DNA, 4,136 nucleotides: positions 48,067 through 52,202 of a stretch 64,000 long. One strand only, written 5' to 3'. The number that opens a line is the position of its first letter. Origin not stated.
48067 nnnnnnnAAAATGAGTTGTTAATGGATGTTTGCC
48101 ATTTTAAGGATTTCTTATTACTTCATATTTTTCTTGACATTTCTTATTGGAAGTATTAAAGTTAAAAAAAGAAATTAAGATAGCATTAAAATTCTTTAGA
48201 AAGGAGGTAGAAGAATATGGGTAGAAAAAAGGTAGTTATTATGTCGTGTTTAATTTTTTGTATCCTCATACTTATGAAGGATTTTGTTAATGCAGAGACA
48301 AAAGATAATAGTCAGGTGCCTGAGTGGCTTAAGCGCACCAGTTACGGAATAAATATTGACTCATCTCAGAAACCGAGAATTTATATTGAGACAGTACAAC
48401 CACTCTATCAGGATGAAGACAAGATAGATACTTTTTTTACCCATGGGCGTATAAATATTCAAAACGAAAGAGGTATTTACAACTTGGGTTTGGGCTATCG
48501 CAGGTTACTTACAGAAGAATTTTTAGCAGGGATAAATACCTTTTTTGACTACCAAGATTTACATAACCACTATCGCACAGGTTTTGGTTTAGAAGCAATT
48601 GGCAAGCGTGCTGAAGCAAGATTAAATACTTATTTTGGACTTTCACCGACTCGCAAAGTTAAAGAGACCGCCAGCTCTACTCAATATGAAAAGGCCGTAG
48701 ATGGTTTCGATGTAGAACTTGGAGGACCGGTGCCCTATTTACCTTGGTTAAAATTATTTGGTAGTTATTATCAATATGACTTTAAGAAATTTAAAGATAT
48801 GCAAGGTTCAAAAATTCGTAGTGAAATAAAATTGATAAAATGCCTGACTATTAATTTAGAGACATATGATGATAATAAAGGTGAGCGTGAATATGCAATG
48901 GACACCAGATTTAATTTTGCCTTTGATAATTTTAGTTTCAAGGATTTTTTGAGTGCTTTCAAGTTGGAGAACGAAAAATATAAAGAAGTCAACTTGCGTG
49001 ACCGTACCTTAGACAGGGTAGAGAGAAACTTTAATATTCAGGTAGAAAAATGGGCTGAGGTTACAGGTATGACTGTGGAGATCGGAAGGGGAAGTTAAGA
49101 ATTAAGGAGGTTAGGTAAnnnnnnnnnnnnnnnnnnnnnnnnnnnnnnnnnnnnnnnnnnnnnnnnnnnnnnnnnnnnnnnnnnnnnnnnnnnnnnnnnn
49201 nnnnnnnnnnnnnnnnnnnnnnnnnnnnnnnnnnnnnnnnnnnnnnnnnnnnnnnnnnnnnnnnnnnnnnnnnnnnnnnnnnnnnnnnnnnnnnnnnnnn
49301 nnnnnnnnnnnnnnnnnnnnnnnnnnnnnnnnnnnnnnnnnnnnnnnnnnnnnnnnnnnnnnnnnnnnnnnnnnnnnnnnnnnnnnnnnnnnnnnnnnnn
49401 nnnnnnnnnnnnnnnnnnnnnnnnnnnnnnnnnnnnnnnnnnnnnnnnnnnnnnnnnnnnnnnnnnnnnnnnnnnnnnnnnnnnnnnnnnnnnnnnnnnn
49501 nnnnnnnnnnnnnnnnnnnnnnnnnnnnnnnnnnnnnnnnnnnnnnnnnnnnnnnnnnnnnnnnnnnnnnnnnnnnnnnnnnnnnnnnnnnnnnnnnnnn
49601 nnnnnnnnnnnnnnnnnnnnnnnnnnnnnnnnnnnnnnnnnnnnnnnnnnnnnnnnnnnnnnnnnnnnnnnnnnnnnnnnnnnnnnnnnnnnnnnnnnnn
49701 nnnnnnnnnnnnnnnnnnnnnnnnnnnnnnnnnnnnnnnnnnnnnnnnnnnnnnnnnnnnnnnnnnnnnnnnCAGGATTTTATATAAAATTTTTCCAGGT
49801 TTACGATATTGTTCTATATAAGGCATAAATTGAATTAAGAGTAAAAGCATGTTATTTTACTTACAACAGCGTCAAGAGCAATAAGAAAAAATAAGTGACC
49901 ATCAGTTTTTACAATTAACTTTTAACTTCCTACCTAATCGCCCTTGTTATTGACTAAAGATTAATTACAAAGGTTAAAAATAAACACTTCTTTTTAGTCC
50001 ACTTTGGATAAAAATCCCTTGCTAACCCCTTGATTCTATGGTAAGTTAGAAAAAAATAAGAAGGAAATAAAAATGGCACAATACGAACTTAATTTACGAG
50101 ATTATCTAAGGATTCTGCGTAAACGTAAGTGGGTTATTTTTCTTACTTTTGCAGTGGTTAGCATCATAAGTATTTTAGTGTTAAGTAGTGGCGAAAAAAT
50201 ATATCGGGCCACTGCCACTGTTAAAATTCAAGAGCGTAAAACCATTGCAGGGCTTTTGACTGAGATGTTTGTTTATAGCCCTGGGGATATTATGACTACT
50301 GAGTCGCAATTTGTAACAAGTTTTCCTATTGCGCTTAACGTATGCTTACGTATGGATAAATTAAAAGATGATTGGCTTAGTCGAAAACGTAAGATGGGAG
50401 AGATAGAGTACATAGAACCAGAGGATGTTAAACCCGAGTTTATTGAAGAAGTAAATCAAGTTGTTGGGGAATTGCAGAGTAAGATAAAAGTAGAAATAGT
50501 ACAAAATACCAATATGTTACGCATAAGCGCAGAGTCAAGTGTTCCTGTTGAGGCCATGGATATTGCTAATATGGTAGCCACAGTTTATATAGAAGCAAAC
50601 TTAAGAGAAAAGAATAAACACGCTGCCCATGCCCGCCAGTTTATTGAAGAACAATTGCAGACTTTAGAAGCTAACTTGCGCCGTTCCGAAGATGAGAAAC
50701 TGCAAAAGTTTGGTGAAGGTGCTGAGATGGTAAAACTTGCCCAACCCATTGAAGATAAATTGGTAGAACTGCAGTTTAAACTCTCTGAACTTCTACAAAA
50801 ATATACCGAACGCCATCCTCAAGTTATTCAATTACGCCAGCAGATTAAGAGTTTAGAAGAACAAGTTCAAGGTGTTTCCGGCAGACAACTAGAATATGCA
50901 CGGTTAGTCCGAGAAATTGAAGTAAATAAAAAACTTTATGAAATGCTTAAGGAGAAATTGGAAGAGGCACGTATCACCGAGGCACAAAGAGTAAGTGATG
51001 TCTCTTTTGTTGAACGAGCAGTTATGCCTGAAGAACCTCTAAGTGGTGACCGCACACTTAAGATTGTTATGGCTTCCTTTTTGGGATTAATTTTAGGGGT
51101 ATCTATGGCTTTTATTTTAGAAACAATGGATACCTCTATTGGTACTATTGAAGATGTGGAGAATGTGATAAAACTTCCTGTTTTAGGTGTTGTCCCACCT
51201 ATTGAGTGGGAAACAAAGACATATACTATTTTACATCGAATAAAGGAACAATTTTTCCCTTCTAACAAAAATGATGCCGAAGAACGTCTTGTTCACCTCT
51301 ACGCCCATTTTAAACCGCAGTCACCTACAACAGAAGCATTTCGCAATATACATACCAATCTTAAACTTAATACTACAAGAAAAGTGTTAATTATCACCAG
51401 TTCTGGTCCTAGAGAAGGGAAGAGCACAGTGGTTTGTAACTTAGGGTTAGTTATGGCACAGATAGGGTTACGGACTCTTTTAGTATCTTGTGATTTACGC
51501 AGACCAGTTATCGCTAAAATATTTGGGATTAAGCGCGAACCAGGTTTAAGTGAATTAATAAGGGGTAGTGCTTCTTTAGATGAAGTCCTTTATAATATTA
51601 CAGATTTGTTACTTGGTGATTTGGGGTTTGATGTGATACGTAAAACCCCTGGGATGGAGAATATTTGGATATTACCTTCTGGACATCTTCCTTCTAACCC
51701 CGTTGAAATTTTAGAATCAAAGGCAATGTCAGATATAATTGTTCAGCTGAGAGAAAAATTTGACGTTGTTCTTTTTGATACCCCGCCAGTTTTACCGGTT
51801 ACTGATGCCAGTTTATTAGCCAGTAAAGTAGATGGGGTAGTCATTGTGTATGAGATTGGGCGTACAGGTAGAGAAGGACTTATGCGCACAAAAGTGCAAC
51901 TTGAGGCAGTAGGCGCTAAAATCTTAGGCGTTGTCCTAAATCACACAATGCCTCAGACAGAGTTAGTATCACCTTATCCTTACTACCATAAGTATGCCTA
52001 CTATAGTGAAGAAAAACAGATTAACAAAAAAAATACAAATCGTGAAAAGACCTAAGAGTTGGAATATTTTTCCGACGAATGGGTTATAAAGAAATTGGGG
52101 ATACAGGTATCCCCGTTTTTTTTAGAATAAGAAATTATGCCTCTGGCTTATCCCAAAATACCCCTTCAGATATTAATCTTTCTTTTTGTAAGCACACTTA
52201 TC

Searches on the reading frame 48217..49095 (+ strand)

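Call 51: search_protein_families(library=pfam, proteins=[window:48217-49095:+], max_evalue=0.00001)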
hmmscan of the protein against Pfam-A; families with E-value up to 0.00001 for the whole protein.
window:48217-49095:+ (293 aa): 1 family
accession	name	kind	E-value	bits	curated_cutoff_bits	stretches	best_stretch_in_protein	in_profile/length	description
PF11924.14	IAT_beta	-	2.2e-31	109.9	22.3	1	31-271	35-278/279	Inverse autotransporter, beta-domain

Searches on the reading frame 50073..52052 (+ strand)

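Call 51: search_protein_families(library=pfam, proteins=[window:50073-52052:+], max_evalue=0.00001)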
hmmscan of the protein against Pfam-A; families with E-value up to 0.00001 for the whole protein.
window:50073-52052:+ (660 aa): 4 families
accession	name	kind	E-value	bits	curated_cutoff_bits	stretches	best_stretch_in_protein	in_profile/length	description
PF13807.11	GNVR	-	2.5e-13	50.2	27.7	1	272-348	3-79/82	G-rich domain on putative tyrosine kinase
PF13614.12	AAA_31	-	1.1e-09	38.9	27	1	449-605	14-159/177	AAA domain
PF02706.20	Wzz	-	2.2e-06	28.3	25.5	1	5-57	2-54/91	Chain length determinant protein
PF01656.29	CbiA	-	9.5e-06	26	25.4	0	447-628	9-86/125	CobQ/CobB/MinD/ParA nucleotide binding domain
